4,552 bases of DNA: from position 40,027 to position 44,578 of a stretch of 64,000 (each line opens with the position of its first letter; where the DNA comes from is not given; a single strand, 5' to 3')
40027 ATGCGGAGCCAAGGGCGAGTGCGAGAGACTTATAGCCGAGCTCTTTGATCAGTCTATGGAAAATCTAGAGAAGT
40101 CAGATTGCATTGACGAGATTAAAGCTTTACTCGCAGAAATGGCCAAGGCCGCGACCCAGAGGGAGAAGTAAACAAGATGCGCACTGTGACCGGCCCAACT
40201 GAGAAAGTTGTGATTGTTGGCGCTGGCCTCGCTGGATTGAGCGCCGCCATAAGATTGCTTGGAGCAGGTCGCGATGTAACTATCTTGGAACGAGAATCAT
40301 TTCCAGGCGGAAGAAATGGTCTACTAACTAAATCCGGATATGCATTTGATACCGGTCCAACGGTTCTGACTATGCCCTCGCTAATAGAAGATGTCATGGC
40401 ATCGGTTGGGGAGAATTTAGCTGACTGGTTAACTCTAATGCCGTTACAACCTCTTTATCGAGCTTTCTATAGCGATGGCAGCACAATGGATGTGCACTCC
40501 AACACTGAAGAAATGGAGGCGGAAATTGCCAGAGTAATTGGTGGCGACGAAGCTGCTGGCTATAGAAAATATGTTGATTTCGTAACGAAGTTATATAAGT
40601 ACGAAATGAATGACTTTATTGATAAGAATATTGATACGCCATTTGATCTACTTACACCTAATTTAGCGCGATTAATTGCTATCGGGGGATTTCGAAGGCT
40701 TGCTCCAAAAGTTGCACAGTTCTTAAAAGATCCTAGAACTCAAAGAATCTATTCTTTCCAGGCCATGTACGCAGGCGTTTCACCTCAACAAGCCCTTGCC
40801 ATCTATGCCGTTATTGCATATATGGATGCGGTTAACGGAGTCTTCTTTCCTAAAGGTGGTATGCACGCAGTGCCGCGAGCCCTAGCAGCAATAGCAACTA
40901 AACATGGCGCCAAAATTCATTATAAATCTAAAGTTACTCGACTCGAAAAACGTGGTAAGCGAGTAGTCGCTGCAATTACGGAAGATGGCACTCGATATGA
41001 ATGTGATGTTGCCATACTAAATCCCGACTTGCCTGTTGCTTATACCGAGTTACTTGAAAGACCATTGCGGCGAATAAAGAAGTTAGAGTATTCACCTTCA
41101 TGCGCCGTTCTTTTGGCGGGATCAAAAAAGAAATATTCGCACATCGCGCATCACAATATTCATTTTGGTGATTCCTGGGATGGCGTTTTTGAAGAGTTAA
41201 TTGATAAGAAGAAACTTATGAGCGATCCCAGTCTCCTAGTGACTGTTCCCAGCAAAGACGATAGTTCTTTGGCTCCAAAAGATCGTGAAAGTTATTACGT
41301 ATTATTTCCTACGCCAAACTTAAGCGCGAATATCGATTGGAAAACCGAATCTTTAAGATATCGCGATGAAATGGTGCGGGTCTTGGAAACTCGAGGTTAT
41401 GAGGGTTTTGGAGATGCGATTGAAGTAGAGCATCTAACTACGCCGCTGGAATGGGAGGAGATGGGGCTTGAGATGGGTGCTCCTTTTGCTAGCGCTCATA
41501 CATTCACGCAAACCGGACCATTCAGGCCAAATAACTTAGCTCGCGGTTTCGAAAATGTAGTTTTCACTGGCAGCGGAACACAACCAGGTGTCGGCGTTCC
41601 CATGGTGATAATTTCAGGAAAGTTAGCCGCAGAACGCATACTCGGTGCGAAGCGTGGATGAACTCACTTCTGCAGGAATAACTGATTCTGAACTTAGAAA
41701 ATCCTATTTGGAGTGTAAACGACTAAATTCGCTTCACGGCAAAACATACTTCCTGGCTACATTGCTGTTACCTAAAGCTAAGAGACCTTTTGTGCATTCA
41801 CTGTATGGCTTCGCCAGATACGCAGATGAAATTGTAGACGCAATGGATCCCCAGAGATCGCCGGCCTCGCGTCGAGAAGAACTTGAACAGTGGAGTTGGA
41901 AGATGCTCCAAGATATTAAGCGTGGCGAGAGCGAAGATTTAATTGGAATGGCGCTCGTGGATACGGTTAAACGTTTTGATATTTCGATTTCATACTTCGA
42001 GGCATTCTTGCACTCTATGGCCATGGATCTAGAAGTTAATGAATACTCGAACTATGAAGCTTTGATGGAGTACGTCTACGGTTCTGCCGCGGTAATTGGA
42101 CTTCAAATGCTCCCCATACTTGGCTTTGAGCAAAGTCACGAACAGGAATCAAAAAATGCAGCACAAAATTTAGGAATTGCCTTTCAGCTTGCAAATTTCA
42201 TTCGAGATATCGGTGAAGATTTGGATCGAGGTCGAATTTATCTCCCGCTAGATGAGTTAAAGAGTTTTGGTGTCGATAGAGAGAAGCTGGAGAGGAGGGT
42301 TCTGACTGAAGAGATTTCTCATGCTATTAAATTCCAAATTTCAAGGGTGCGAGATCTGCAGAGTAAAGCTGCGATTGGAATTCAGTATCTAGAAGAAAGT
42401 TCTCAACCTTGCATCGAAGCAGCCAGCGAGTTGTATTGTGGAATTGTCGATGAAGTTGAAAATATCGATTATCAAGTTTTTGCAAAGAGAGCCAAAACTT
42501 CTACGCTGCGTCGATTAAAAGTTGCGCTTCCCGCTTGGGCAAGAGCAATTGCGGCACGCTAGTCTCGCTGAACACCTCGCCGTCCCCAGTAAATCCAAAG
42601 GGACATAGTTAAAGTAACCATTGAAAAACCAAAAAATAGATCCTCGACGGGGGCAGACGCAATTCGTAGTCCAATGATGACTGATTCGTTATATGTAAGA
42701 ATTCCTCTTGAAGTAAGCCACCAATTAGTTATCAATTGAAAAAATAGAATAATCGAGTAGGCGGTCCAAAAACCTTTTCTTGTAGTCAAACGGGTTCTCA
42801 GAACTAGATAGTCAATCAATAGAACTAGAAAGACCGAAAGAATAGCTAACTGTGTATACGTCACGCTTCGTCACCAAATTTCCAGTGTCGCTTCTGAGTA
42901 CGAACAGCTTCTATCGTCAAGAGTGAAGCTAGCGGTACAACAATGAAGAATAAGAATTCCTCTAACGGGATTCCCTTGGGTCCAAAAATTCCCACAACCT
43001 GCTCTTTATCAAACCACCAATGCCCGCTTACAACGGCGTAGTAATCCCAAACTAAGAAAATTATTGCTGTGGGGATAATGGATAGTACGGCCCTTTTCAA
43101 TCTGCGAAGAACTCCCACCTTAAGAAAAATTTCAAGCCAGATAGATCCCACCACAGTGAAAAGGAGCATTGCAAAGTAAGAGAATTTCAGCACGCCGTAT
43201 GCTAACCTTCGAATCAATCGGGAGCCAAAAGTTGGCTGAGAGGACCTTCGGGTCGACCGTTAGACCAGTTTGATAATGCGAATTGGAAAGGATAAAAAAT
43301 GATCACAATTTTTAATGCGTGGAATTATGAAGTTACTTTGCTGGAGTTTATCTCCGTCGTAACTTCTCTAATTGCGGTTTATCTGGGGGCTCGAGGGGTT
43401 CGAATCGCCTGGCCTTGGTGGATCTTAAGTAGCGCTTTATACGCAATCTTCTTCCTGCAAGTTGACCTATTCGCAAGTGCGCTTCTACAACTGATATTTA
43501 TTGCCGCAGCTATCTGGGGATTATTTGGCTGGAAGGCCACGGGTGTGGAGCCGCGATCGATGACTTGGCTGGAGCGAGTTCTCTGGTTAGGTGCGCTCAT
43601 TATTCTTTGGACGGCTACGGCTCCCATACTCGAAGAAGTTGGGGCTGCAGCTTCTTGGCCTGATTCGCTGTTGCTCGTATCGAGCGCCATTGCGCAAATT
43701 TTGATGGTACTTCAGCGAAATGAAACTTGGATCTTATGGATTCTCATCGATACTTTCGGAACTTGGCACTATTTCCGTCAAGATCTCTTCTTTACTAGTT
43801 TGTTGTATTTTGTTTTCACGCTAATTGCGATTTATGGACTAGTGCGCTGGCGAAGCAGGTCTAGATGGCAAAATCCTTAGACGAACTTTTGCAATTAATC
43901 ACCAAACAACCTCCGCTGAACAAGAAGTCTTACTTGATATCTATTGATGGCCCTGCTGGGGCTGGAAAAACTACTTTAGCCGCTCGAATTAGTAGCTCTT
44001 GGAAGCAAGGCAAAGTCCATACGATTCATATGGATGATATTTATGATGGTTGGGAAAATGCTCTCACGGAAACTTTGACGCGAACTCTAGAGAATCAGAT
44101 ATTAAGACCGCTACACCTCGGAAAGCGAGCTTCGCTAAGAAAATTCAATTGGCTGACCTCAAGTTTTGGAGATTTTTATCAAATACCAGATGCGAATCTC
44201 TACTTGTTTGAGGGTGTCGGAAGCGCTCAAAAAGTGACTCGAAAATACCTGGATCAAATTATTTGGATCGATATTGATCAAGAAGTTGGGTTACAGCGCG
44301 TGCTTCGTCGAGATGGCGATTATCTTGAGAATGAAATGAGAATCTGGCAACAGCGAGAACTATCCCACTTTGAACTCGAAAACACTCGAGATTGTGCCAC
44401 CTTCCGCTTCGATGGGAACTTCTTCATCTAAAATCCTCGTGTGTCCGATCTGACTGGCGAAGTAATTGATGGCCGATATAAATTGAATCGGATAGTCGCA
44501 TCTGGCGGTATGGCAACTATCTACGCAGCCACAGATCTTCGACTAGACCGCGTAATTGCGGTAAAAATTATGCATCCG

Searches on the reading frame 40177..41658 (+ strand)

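Call 8: search_protein_families(library=pfam, proteins=[window:40177-41658:+], max_evalue=0.01)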
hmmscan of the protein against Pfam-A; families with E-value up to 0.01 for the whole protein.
window:40177-41658:+ (494 aa): 14 families
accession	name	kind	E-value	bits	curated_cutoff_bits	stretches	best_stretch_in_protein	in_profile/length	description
PF01593.30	Amino_oxidase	-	2.1e-44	153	19.8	1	18-489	1-443/443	Flavin containing amine oxidoreductase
PF01266.30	DAO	-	5.3e-16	59.5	27.9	1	10-280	1-199/353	FAD dependent oxidoreductase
PF13450.12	NAD_binding_8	-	3.1e-10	40.6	21.9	1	13-67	1-55/68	NAD(P)-binding Rossmann-like domain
PF07992.20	Pyr_redox_2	-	6.7e-10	39.3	26.1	1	10-48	2-41/291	Pyridine nucleotide-disulphide oxidoreductase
PF12831.13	FAD_oxidored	-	3.4e-07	30.3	27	1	11-61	2-49/416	FAD dependent oxidoreductase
PF03486.20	HI0933_like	-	3.5e-07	30.4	50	1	10-44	2-36/244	HI0933-like protein Rossmann domain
PF00890.30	FAD_binding_2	-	4.1e-07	30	20.4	1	11-44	2-35/414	FAD binding domain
PF00070.33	Pyr_redox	-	8.3e-07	29.9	22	1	10-42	1-33/82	Pyridine nucleotide-disulphide oxidoreductase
PF01494.25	FAD_binding_3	-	2.3e-05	24.2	22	1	10-40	3-33/349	FAD binding domain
PF01262.27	AlaDh_PNT_C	-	0.0017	18.3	23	1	9-40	29-60/214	Alanine dehydrogenase/PNT, C-terminal domain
PF01946.23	Thi4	-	0.0019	17.9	26.2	1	10-47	19-57/235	Thi4 family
PF13454.12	NAD_binding_9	-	0.0033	17.9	21.8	0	12-44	1-36/155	FAD-NAD(P)-binding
PF13738.12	Pyr_redox_3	-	0.0034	17.1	30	0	12-40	1-30/305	Pyridine nucleotide-disulphide oxidoreductase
PF01134.28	GIDA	-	0.0076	15.8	22.1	0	10-37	1-28/391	Glucose inhibited division protein A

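Call 9: search_protein_families(library=ncbifam, proteins=[window:40177-41658:+], max_evalue=0.01)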
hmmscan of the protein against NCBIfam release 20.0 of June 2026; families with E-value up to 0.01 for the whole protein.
window:40177-41658:+ (494 aa): 86 families (the best 25 are shown)
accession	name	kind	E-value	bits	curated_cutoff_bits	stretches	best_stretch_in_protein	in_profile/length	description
TIGR02734.1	crtI_fam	subfamily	2.4e-153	511.5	238.1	1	11-491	1-491/504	phytoene desaturase family protein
NF058655.1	CrtID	equivalog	2.6e-90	303.6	640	1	11-485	1-478/478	bifunctional phytoene desaturase/3,4-desaturase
NF045637.1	carotdesatCrtDProt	equivalog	6.2e-79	265.8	580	1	11-489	1-483/485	1-hydroxycarotenoid 3,4-desaturase CrtD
NF042421.1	hydcarot_desat_CrtD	equivalog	2.1e-60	204.6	500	1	10-488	3-483/487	1-hydroxycarotenoid 3,4-desaturase CrtD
TIGR02730.1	carot_isom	equivalog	4.5e-19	68.7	586.9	1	11-488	3-488/493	carotenoid isomerase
NF045689.1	BCarotKetCrtO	equivalog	5.1e-15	55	1000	1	10-141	5-138/563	beta-carotene ketolase CrtO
NF005560.0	PRK07233.1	equivalog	1.9e-13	50.1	252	2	10-56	2-48/435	hypothetical protein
TIGR02733.1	desat_CrtD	equivalog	3.1e-13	49.2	549.7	2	9-62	2-55/492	C-3',4' desaturase CrtD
TIGR03467.1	HpnE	equivalog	6.6e-13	48.7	283.05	1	11-63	1-55/430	hydroxysqualene dehydroxylase HpnE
NF005548.0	PRK07208.1-4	equivalog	2.1e-10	39.8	389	1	9-62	4-57/488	hypothetical protein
NF050086.1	pipecolate_AmaA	exception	3.1e-09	36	600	1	9-48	26-65/425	L-pipecolate oxidase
NF002480.1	PRK01747.1-1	equivalog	1.2e-08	33.8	540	1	8-43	248-283/645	bifunctional tRNA (5-methylaminomethyl-2-thiouridine)(34)-methyltransferase MnmC2/FAD-dependent 5-carboxymethylaminomethyl-2-thiouridine(34)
TIGR03197.1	MnmC_Cterm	equivalog_domain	1.5e-08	34.1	174.2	1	10-43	1-34/400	FAD-dependent 5-carboxymethylaminomethyl-2-thiouridine(34) oxidoreductase MnmC1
TIGR00562.1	proto_IX_ox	equivalog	1.5e-08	33.7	97.85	1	8-71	2-68/470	protoporphyrinogen oxidase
TIGR02032.1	GG-red-SF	subfamily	1.7e-08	34.5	158.8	1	11-44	3-36/297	geranylgeranyl reductase family protein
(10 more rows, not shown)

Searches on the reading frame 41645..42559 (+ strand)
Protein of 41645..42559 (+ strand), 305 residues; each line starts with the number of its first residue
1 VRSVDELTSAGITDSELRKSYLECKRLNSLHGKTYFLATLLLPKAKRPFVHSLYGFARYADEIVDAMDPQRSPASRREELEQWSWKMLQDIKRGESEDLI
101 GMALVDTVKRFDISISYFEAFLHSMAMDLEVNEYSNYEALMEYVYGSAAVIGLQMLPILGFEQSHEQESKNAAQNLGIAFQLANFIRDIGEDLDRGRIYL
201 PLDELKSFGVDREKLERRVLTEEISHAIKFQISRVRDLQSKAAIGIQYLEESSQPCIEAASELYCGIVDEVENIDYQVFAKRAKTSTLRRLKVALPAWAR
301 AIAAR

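Call 8: search_protein_families(library=pfam, proteins=[window:41645-42559:+], max_evalue=0.01)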
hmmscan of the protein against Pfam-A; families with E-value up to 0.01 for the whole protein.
window:41645-42559:+ (305 aa): 1 family
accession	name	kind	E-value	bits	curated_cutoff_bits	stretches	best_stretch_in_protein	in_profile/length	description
PF00494.24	SQS_PSY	-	3.3e-64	217.6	26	1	31-289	4-263/263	Squalene/phytoene synthase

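Call 9: search_protein_families(library=ncbifam, proteins=[window:41645-42559:+], max_evalue=0.01)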
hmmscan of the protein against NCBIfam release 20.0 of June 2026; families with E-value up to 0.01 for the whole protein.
window:41645-42559:+ (305 aa): 6 families
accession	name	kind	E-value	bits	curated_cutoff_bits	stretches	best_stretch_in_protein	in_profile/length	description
NF045686.1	PhytoSynCyanob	equivalog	2.5e-60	204.2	550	1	15-301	15-307/310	15-cis-phytoene synthase CrtB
TIGR03465.1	HpnD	equivalog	2.4e-54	184.1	278.6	1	32-299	6-266/267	presqualene diphosphate synthase HpnD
TIGR03464.1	HpnC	equivalog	9.1e-45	153.2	250.45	1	36-297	10-265/267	squalene synthase HpnC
NF045921.1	PhytnSynCrtBRhod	equivalog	5.7e-35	121.3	500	1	24-302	10-280/307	15-cis-phytoene synthase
NF042419.1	Phyto_syn_CrtB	equivalog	5e-26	92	480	1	33-305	16-290/306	15-cis-phytoene synthase CrtB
TIGR01559.1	squal_synth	equivalog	1.3e-05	24.6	286.75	1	132-248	130-243/337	squalene synthase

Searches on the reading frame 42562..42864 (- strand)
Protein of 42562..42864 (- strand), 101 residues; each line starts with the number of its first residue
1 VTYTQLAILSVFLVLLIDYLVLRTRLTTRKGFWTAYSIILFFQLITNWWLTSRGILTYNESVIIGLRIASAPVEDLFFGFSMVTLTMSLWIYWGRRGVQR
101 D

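Call 8: search_protein_families(library=pfam, proteins=[window:42562-42864:-], max_evalue=0.01)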
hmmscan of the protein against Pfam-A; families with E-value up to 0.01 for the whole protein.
window:42562-42864:- (101 aa): 1 family
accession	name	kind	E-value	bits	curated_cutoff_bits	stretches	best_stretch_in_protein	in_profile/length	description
PF18916.5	Lycopene_cyc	-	4.4e-10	40.4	27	1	2-89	3-88/92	Lycopene cyclase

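Call 9: search_protein_families(library=ncbifam, proteins=[window:42562-42864:-], max_evalue=0.01)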
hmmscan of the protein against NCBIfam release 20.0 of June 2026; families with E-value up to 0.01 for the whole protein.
window:42562-42864:- (101 aa): 1 family
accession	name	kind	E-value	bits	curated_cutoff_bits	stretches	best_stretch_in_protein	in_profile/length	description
TIGR03462.1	CarR_dom_SF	subfamily_domain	3.9e-17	62.6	39.4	1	1-90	1-88/89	lycopene cyclase domain-containing protein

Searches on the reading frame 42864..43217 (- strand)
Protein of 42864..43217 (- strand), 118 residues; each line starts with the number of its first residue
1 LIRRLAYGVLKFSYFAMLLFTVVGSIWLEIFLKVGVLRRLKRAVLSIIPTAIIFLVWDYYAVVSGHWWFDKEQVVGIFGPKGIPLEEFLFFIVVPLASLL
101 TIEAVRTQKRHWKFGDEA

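Call 25: search_protein_families(library=pfam, proteins=[window:42864-43217:-], max_evalue=0.001)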
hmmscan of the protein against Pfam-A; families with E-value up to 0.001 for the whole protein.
window:42864-43217:- (118 aa): 1 family
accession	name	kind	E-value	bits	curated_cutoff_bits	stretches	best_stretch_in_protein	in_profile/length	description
PF18916.5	Lycopene_cyc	-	5.5e-08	33.7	27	1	15-103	4-90/92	Lycopene cyclase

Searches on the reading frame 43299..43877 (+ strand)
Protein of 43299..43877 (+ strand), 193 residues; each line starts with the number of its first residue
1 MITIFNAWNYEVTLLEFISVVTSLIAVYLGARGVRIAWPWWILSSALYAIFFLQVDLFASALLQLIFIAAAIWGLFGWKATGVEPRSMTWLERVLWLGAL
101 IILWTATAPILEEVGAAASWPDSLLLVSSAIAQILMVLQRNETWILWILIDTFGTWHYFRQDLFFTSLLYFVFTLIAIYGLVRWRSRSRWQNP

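Call 21: search_protein_families(library=pfam, proteins=[window:43299-43877:+], max_evalue=0.001)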
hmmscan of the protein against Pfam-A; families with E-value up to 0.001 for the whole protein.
window:43299-43877:+ (193 aa): 1 family
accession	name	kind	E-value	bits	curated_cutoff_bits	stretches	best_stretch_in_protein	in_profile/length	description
PF04973.17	NMN_transporter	-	7.4e-39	133.9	27.3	1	14-185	2-174/175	Nicotinamide mononucleotide transporter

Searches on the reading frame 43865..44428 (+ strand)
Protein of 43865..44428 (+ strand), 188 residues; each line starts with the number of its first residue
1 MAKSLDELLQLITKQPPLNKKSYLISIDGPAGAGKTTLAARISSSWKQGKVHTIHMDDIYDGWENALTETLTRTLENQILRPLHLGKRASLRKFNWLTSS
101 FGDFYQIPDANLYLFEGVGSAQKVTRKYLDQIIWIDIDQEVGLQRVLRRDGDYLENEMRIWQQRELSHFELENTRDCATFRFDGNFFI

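Call 25: search_protein_families(library=pfam, proteins=[window:43865-44428:+], max_evalue=0.001)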
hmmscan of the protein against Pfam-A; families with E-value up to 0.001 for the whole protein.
window:43865-44428:+ (188 aa): 6 families
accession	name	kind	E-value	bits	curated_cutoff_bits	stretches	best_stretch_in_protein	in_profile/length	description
PF00485.24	PRK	-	5.4e-07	30.1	22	0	24-56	1-33/196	Phosphoribulokinase / Uridine kinase family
PF05729.18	NACHT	-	6.9e-06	26.4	26.7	1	25-52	3-30/167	NACHT domain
PF00931.28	NB-ARC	-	0.00011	22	23.5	0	19-48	19-44/248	NB-ARC domain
PF01712.25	dNK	-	0.00018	21.8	27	0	25-74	1-45/203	Deoxynucleoside kinase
PF20720.3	nSTAND3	-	0.00063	19.9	27.2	0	20-65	16-60/155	Novel STAND NTPase 3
PF07693.20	KAP_NTPase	-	0.00069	19.4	20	0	8-78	8-78/293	KAP family P-loop domain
